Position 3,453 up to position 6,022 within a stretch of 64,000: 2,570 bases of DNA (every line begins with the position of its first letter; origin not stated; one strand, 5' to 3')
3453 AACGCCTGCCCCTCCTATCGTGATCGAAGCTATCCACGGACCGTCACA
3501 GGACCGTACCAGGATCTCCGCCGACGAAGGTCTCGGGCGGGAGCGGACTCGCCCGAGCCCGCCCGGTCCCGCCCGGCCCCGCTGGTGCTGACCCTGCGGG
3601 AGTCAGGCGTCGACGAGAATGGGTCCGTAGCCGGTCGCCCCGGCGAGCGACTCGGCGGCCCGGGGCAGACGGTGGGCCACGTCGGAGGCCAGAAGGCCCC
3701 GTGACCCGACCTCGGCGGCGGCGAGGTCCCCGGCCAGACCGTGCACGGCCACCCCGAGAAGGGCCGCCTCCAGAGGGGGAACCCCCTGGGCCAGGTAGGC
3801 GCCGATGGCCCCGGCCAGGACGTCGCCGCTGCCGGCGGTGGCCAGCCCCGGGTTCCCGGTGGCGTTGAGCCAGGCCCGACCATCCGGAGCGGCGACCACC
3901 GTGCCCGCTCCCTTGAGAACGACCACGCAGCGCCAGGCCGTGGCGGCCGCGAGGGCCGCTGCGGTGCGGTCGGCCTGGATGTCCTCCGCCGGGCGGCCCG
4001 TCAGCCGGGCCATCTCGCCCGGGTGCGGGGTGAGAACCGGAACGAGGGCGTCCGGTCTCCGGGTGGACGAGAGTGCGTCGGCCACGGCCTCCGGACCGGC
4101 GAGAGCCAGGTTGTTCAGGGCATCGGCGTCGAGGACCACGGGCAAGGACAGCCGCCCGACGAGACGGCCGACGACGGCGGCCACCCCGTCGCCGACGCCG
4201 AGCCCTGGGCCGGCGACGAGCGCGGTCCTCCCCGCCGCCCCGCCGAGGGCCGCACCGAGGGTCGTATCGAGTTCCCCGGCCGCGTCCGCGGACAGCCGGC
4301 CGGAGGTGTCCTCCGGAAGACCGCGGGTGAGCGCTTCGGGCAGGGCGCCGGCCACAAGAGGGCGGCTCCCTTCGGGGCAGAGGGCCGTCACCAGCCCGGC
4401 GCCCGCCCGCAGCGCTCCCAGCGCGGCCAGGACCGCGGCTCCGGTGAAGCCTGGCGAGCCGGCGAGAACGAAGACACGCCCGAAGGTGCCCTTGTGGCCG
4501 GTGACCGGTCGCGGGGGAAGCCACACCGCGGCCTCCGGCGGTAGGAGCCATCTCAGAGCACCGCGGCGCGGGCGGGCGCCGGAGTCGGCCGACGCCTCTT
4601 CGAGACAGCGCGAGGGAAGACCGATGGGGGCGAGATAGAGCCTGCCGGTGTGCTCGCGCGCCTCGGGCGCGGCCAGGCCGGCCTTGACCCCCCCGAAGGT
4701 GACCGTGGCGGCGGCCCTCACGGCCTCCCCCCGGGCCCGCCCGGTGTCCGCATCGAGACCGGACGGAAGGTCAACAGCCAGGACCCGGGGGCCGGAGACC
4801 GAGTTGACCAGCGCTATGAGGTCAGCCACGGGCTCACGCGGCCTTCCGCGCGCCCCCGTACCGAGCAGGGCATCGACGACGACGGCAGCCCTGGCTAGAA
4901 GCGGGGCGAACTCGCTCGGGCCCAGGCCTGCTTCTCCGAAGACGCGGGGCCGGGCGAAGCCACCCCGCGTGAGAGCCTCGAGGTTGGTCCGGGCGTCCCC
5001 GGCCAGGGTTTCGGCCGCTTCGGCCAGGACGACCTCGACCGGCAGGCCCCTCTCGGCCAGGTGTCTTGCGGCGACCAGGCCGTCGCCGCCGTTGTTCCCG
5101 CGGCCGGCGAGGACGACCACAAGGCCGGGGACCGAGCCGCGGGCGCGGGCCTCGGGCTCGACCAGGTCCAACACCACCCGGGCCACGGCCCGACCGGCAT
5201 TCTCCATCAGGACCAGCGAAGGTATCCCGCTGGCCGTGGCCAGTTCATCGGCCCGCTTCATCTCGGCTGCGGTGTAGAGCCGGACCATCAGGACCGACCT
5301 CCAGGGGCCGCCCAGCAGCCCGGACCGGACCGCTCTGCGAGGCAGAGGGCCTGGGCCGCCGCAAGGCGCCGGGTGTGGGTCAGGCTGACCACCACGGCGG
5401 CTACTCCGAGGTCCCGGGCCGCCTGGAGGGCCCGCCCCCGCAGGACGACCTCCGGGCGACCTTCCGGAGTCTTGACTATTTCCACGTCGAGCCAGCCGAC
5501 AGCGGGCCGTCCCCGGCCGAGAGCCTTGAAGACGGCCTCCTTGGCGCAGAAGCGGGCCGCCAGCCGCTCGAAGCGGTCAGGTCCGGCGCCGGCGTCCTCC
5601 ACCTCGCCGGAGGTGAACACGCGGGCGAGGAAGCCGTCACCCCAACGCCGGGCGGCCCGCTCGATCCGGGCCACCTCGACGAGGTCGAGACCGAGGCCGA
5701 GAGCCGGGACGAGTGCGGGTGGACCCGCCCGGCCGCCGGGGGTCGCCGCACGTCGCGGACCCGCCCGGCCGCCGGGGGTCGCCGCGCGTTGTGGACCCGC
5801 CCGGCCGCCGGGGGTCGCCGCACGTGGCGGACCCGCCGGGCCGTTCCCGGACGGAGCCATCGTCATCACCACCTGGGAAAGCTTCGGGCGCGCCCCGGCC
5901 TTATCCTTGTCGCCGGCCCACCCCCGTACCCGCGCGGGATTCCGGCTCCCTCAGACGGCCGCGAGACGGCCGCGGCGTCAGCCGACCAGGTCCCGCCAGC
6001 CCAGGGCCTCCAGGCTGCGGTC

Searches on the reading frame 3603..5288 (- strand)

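Call 36: search_protein_families(library=pfam, proteins=[window:3603-5288:-], max_evalue=0.00001)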
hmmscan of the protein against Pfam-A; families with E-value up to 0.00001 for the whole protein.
window:3603-5288:- (561 aa): 2 families
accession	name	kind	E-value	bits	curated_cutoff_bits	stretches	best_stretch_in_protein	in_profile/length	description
PF01256.23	Carb_kinase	-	9.5e-48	163.2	27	1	272-542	1-241/242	NAD(P)H-hydrate dehydratase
PF03853.21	YjeF_N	-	5.2e-42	144.1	24.9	1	25-204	2-169/169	YjeF-related protein N-terminus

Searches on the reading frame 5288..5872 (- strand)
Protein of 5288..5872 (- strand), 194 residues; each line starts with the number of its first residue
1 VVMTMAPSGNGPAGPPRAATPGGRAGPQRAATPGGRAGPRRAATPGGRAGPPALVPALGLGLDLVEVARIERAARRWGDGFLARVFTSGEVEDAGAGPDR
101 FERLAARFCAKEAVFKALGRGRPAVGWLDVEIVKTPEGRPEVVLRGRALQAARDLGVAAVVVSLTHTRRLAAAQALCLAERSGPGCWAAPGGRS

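Call 36: search_protein_families(library=pfam, proteins=[window:5288-5872:-], max_evalue=0.00001)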
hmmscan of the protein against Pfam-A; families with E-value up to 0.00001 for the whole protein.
window:5288-5872:- (194 aa): 1 family
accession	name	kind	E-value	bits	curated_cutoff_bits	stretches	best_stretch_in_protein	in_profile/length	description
PF01648.25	ACPS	-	1.3e-15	57.8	25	1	59-152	1-96/111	4'-phosphopantetheinyl transferase superfamily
